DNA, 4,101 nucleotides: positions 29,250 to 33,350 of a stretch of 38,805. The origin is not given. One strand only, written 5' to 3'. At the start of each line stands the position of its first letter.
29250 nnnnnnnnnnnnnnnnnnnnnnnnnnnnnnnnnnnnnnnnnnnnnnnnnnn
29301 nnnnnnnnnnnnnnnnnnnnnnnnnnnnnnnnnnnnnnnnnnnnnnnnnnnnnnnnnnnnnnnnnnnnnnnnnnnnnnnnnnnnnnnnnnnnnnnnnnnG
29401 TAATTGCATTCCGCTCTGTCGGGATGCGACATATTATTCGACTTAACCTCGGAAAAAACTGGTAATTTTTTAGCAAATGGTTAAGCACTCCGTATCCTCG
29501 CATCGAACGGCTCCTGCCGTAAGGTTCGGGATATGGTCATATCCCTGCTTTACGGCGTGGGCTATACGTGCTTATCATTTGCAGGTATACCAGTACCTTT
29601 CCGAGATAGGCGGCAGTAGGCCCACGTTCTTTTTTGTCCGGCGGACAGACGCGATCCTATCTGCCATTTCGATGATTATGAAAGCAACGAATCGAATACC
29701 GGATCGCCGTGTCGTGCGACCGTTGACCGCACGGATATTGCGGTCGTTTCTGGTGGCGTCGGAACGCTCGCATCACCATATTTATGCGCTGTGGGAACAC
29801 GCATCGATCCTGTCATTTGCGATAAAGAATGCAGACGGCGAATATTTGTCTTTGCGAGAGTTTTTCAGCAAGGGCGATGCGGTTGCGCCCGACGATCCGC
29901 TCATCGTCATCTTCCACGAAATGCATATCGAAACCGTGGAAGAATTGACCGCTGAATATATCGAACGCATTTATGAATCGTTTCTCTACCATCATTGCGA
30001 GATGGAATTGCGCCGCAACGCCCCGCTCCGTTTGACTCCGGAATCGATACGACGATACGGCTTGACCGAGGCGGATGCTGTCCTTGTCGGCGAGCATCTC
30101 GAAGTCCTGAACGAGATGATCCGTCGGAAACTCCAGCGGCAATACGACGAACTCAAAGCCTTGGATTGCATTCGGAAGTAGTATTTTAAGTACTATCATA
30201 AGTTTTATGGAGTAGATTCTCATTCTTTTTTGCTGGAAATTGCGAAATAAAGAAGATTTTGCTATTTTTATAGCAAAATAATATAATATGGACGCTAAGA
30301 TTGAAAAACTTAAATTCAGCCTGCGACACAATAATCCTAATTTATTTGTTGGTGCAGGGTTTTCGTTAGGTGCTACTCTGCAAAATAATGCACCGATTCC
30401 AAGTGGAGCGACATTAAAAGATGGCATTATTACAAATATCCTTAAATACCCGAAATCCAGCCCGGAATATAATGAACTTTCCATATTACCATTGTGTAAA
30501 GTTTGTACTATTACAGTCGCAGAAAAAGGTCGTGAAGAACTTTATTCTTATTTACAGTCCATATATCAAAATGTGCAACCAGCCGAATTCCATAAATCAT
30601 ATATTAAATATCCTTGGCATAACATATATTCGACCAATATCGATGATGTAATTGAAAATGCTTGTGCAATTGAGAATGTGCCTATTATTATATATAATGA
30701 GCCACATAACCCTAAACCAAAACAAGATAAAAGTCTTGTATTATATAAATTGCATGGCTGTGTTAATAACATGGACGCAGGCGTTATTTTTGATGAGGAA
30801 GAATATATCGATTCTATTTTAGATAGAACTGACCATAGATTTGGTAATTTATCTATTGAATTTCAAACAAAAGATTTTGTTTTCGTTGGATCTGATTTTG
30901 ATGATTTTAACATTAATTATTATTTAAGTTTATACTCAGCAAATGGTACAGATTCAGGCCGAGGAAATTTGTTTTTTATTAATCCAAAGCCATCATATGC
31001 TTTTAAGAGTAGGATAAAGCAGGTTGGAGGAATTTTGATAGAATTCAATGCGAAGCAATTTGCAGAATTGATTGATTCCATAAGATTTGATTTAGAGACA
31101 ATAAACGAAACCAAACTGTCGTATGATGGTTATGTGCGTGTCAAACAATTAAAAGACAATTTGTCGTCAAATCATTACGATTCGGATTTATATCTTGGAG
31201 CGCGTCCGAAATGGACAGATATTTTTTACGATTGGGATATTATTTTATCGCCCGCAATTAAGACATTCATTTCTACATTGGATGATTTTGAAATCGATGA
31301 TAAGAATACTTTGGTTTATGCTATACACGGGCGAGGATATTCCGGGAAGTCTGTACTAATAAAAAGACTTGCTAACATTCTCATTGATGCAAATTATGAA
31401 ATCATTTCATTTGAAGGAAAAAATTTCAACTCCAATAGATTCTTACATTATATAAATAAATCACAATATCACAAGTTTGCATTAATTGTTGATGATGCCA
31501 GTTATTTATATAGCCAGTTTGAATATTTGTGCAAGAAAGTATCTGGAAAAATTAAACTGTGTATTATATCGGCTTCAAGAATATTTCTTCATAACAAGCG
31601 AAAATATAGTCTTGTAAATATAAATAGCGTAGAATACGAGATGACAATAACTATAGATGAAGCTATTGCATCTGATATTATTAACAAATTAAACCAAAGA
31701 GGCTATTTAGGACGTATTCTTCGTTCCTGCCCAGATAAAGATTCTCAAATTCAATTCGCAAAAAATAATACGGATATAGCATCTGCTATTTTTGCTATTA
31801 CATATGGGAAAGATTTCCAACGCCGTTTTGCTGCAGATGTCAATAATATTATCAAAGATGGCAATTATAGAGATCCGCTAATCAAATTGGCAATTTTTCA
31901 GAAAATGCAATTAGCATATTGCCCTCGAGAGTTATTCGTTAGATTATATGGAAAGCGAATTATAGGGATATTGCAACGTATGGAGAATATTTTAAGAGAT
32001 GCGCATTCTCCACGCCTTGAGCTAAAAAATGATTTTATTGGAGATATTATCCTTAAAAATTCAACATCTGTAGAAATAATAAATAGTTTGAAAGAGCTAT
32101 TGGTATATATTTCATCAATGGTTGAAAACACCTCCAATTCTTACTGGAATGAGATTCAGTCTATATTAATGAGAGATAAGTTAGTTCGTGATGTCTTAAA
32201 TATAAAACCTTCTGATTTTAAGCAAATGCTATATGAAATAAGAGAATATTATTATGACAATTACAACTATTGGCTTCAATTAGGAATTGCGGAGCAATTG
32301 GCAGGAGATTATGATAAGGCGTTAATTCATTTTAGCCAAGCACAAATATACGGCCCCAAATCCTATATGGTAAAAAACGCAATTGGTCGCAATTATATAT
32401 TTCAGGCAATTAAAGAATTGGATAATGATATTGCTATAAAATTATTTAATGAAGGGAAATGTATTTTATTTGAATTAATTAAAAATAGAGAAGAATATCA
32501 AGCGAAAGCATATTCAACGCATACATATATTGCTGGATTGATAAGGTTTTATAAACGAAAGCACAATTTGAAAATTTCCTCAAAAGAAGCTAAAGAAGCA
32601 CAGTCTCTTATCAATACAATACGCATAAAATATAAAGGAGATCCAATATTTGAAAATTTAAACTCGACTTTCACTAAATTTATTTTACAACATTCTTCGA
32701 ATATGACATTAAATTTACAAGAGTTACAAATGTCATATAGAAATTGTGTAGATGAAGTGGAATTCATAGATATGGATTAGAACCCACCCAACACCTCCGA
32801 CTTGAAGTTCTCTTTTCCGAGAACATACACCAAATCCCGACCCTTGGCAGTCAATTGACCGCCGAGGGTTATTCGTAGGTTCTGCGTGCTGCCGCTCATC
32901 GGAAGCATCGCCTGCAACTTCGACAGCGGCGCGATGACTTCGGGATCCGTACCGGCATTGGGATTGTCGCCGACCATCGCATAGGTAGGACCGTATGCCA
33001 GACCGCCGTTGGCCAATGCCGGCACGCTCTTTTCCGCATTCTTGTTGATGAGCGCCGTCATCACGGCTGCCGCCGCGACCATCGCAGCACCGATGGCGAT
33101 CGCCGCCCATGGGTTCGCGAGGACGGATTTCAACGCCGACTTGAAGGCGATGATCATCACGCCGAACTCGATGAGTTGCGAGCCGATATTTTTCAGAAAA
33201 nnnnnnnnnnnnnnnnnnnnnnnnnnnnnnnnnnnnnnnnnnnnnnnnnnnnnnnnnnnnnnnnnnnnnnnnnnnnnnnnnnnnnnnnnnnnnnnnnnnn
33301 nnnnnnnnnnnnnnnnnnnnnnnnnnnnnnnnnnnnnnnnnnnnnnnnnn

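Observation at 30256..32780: SIR2 / P-loop NTPase / helical-repeat protein in an AT-rich island between tail fibre and tape measure genes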

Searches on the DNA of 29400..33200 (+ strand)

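Call 7: search_dna_similar(query=window:29400-33200:+, collection=phages, mode=near)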
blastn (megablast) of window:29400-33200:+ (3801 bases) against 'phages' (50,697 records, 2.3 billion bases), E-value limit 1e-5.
No match.

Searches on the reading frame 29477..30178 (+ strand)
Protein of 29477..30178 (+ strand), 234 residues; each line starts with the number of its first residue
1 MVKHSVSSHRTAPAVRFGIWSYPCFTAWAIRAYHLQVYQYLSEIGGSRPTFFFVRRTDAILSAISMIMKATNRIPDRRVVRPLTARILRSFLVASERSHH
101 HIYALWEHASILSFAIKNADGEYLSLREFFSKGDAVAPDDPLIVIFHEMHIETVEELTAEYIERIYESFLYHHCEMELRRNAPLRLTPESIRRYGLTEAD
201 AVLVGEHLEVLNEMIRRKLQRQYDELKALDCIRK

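Call 8: search_protein_families(library=phrogs, proteins=[window:29477-30178:+], max_evalue=0.001)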
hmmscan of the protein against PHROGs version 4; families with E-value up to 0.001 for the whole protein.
window:29477-30178:+ (234 aa): 0 families

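Call 9: search_protein_families(library=pfam, proteins=[window:29477-30178:+], max_evalue=0.01)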
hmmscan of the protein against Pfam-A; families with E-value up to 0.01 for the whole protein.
window:29477-30178:+ (234 aa): 0 families

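Call 48: search_protein_families(library=padloc, proteins=[window:29477-30178:+], max_evalue=0.001)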
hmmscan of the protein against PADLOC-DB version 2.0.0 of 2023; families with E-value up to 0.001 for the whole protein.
window:29477-30178:+ (234 aa): 0 families

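Call 65: find_homologous_proteins(query=window:29477-30178:+, max_evalue=0.001)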
Query window:29477-30178:+ (234 aa): 12 proteins with E <= 0.001 among 579 candidates.
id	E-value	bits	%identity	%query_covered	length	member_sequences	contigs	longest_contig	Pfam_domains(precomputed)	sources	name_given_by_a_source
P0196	1.7e-140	484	93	100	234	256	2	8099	-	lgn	-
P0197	2.5e-97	343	92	72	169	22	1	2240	-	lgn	-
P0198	4.9e-91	322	88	72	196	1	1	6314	-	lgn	-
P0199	1.1e-85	305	85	68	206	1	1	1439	-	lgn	-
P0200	4.5e-85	303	88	66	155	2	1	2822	-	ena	-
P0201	7.5e-85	302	89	66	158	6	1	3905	-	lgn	-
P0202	1.4e-59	219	95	45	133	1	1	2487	-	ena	-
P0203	2.7e-52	195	86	45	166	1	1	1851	PF02844.22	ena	-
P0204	3.2e-51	192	56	70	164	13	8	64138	-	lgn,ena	-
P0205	6.6e-49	184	63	59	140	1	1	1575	-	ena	-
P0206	6.9e-29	119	95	25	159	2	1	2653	-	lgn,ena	-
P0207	3.5e-27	113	89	27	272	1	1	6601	PF13155.13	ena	-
